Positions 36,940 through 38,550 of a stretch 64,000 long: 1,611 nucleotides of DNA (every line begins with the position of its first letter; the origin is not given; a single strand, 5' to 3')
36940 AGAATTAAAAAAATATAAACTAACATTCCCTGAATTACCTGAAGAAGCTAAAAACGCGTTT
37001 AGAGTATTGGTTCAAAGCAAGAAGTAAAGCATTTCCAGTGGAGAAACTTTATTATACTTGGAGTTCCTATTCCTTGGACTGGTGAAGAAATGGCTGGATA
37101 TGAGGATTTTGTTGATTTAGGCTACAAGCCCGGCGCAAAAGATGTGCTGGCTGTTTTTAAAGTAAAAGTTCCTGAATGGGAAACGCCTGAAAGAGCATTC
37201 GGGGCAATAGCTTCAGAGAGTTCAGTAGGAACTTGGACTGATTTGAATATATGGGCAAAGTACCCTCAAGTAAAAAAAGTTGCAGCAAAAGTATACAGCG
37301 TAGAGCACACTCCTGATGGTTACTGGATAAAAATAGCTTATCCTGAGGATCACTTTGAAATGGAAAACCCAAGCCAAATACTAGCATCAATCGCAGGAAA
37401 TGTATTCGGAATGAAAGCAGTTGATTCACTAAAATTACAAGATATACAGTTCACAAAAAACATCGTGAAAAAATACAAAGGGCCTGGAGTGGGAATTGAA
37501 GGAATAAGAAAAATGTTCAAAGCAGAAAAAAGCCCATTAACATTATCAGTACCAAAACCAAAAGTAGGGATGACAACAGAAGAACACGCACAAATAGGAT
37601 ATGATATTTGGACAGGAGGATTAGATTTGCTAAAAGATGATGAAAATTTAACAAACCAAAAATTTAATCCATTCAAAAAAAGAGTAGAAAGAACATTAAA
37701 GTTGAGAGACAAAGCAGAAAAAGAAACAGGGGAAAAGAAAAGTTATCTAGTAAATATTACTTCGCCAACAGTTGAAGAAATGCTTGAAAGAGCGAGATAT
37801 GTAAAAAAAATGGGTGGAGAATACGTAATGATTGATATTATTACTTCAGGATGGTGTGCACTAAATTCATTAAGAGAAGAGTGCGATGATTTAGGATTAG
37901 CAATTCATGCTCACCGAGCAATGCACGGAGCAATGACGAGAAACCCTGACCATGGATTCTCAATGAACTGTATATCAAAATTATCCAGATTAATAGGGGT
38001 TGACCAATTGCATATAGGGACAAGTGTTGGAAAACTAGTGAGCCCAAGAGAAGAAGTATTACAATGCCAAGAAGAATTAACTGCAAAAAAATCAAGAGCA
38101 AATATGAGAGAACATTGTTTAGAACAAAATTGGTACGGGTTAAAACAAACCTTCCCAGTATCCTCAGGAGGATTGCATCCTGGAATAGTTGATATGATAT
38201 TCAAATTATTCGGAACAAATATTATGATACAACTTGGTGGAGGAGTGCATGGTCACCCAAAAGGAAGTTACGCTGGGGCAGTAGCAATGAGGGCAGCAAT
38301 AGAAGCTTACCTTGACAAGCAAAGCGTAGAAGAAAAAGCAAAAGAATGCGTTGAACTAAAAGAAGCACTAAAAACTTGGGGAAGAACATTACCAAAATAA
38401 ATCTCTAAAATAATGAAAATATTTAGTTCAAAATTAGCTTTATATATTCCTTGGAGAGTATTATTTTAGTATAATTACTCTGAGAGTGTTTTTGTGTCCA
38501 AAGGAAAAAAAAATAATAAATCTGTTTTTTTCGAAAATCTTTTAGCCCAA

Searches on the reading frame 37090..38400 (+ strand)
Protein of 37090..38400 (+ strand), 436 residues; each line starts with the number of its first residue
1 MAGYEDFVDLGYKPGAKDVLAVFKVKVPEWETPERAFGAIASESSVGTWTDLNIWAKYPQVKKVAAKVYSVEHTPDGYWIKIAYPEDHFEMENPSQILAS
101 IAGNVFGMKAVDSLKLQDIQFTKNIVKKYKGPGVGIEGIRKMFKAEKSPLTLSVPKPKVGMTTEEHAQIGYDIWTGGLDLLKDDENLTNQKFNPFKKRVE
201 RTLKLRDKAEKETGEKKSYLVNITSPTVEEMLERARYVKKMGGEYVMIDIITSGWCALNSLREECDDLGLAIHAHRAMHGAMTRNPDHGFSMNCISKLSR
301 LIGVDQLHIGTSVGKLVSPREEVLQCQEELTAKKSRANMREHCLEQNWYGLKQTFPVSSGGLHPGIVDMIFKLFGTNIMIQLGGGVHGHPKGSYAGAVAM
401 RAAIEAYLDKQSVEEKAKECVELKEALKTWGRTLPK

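Call 65: search_protein_families(library=pfam, proteins=[window:37090-38400:+], max_evalue=0.001)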
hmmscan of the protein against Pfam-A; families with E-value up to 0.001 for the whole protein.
window:37090-38400:+ (436 aa): 2 families
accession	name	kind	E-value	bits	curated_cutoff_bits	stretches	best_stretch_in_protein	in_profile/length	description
PF00016.26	RuBisCO_large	-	3.8e-86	289.5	30.1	1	136-430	2-299/299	Ribulose bisphosphate carboxylase large chain, catalytic domain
PF02788.21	RuBisCO_large_N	-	5.9e-33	114.1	20.7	1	6-123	1-118/120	Ribulose bisphosphate carboxylase large chain, N-terminal domain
